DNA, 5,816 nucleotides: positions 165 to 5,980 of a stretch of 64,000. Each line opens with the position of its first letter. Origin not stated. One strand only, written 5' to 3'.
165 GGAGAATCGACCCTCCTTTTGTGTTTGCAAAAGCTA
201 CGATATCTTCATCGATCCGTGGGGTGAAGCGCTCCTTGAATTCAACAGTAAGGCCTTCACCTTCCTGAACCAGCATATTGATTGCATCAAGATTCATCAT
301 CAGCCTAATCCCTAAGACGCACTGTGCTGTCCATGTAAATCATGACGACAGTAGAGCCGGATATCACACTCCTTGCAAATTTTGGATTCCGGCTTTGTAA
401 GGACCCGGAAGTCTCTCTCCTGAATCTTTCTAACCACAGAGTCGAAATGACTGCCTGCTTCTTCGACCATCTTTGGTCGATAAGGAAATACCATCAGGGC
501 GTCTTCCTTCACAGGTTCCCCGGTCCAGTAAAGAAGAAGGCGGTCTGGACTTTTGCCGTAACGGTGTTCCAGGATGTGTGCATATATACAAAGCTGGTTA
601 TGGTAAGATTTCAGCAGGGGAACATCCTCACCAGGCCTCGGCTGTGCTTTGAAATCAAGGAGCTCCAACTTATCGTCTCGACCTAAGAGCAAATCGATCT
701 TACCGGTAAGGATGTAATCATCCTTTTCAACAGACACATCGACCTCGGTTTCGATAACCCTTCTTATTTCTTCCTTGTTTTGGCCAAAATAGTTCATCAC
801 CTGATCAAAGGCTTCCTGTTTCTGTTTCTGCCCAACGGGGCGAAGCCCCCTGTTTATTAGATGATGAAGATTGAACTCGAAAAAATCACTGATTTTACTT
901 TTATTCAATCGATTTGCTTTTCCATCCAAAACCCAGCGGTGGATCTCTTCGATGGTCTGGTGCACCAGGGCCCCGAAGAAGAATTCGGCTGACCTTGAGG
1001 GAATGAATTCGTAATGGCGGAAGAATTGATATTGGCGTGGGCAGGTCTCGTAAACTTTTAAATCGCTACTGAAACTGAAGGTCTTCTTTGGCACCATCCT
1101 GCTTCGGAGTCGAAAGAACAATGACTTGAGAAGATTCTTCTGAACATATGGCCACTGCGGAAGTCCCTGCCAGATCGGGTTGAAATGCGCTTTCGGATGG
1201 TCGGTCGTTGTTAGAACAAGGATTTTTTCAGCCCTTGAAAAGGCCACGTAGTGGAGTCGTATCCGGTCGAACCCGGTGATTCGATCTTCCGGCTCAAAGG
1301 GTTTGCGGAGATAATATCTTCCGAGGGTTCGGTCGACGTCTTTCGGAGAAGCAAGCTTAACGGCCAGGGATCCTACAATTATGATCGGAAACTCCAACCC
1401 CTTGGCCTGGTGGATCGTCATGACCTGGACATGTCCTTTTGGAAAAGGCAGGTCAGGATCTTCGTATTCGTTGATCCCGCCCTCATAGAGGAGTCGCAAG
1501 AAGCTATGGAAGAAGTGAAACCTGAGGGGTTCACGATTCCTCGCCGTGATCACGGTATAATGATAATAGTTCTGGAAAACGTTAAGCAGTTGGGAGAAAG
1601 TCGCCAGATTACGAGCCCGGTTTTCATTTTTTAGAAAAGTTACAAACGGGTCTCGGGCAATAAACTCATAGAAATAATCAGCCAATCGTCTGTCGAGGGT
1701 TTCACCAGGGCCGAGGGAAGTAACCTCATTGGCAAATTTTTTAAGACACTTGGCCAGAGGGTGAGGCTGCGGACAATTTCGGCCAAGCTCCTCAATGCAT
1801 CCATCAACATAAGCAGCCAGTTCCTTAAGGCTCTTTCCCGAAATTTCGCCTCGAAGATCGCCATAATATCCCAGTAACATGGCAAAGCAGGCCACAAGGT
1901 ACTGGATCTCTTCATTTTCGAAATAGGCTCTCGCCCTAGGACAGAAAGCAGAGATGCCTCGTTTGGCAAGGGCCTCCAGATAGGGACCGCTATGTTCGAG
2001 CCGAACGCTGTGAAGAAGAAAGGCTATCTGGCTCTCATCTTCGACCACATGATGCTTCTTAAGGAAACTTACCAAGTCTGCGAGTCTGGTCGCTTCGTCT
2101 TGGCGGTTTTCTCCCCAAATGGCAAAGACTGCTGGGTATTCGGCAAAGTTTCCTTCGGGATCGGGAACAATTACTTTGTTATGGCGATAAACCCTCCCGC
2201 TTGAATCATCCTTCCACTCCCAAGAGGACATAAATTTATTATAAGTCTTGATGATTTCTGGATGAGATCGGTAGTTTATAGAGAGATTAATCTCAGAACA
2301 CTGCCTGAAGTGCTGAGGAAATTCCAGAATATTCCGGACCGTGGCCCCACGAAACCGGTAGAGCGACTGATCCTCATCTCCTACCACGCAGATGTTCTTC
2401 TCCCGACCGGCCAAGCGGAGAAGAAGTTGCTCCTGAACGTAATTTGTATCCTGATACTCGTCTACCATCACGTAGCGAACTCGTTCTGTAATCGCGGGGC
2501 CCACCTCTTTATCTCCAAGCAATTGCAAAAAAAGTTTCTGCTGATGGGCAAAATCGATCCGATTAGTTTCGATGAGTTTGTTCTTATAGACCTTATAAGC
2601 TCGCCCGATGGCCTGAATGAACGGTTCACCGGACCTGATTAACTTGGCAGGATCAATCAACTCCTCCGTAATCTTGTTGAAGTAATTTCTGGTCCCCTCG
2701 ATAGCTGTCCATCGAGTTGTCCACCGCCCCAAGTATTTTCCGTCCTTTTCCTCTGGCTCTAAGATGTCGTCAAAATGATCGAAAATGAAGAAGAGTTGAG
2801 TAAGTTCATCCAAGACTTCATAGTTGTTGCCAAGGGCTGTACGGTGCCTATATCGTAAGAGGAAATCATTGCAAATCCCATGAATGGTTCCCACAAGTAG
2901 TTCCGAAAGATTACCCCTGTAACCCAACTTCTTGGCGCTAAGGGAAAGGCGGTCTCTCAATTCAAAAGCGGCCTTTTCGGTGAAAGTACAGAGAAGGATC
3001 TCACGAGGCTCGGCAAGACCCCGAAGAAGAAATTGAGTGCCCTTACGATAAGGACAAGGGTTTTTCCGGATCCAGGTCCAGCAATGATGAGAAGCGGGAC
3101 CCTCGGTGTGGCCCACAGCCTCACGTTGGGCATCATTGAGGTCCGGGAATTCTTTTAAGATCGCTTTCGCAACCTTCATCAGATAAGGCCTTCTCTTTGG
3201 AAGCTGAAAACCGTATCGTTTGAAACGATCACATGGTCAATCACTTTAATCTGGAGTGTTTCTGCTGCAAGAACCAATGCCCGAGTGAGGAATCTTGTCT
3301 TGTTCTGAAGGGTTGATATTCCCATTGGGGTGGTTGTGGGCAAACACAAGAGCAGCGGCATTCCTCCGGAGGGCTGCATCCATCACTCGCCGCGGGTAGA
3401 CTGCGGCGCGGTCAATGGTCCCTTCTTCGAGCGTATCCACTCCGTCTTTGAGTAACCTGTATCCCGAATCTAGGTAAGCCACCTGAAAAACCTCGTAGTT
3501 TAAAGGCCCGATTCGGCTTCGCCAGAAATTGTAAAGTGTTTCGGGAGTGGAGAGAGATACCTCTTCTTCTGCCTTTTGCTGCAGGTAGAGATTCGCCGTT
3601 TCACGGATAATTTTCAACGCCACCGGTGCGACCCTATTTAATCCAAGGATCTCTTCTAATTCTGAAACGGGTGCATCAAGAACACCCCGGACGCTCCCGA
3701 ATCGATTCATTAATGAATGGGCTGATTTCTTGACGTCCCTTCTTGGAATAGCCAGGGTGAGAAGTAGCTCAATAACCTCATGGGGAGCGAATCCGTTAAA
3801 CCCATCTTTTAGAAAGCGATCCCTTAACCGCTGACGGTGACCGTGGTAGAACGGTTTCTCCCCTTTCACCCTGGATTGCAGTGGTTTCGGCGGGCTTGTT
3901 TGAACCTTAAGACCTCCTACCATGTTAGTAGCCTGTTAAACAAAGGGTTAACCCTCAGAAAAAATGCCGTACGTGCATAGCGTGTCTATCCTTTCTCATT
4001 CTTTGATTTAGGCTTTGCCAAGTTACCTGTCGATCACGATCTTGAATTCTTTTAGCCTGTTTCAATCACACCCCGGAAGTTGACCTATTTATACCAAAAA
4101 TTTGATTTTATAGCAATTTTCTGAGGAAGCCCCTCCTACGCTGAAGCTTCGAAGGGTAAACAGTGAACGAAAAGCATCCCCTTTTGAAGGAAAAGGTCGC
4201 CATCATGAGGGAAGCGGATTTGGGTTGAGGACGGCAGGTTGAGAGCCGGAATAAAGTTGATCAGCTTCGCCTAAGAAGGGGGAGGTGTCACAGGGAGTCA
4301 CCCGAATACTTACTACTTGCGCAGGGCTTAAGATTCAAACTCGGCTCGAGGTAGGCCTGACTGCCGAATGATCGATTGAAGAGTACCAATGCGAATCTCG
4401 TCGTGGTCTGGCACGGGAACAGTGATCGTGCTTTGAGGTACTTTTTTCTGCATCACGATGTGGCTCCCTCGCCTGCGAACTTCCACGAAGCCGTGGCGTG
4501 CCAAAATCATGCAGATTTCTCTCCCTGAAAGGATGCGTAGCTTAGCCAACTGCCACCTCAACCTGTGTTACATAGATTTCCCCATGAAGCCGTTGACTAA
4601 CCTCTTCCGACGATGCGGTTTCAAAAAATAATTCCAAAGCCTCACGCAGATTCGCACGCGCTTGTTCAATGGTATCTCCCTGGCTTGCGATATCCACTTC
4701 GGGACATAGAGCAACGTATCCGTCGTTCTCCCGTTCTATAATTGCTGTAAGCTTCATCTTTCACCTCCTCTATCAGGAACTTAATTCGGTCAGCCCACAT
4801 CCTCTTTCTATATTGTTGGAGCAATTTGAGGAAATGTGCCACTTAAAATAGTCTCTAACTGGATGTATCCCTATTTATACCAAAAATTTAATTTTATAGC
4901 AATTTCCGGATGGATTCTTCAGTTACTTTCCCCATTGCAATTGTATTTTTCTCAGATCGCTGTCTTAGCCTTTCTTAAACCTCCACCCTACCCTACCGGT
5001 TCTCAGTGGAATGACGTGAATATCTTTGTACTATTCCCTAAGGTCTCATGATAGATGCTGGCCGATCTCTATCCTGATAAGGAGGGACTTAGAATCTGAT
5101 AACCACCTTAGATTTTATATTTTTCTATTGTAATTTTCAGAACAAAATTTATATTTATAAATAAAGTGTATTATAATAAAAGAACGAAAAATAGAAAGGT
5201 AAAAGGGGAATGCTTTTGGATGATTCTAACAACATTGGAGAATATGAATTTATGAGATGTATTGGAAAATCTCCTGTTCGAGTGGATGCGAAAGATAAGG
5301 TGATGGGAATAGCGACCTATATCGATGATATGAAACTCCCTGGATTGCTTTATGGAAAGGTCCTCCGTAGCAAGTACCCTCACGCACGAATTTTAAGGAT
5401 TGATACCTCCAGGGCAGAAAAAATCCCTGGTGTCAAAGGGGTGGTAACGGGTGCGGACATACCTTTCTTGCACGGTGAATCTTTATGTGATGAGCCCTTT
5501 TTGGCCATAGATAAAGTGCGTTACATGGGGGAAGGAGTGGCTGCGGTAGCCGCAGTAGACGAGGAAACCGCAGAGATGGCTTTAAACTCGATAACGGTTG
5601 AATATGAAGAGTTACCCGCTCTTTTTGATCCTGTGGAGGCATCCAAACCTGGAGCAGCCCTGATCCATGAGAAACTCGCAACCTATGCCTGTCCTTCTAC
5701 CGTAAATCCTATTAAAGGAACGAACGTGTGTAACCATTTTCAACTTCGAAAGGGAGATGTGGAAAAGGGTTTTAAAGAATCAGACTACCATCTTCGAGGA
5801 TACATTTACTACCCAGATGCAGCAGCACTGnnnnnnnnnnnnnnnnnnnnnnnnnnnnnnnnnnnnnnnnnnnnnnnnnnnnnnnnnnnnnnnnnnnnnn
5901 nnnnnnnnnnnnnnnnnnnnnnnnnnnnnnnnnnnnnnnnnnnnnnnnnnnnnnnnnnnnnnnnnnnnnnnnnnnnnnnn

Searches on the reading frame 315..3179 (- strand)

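Call 77: search_protein_families(library=pfam, proteins=[window:315-3179:-], max_evalue=0.01)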
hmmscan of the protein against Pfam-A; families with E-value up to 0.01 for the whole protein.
window:315-3179:- (955 aa): 6 families
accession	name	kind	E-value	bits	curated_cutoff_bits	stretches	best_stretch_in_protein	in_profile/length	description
PF00580.27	UvrD-helicase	-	1.5e-49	169.6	23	1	51-291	38-270/271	UvrD/REP helicase N-terminal domain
PF12705.13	PDDEXK_1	-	1.9e-21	77.5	22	1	705-945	5-247/247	PD-(D/E)XK nuclease superfamily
PF13361.12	UvrD_C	-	1.1e-16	61.7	25.6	2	519-659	235-348/350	UvrD-like helicase C-terminal domain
PF13245.12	AAA_19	-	2.9e-11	44.1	25.1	1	57-277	40-134/134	AAA domain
PF13538.12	UvrD_C_2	-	1.5e-06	28.4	27.4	1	583-602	1-20/52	UvrD-like helicase C-terminal domain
PF01930.23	Cas_Cas4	-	0.00021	21.9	22.7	0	818-944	52-158/160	Domain of unknown function DUF83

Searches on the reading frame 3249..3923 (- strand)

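Call 77: search_protein_families(library=pfam, proteins=[window:3249-3923:-], max_evalue=0.01)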
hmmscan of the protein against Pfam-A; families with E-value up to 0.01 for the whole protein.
window:3249-3923:- (225 aa): 2 families
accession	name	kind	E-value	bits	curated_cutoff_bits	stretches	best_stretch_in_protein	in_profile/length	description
PF04002.20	RadC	-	1.8e-21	76.7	22.1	1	125-210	2-85/121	RadC-like JAB domain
PF20582.4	UPF0758_N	-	0.00023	21.6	27.1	1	30-97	7-73/77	UPF0758 N-terminal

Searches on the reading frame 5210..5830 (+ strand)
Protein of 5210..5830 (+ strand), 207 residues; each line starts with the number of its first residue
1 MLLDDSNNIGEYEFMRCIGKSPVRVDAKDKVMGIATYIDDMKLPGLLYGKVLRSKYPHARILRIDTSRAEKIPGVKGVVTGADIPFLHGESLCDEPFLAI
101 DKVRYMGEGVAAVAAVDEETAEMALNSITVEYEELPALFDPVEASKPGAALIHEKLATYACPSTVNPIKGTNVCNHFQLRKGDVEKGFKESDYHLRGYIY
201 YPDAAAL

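Call 77: search_protein_families(library=pfam, proteins=[window:5210-5830:+], max_evalue=0.01)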
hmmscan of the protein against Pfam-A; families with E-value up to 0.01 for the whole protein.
window:5210-5830:+ (207 aa): 1 family
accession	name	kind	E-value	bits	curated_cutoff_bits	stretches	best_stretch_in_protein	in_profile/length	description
PF01315.27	Ald_Xan_dh_C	-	1.2e-30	106.5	31.3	1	33-136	2-110/110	Aldehyde oxidase and xanthine dehydrogenase, a/b hammerhead domain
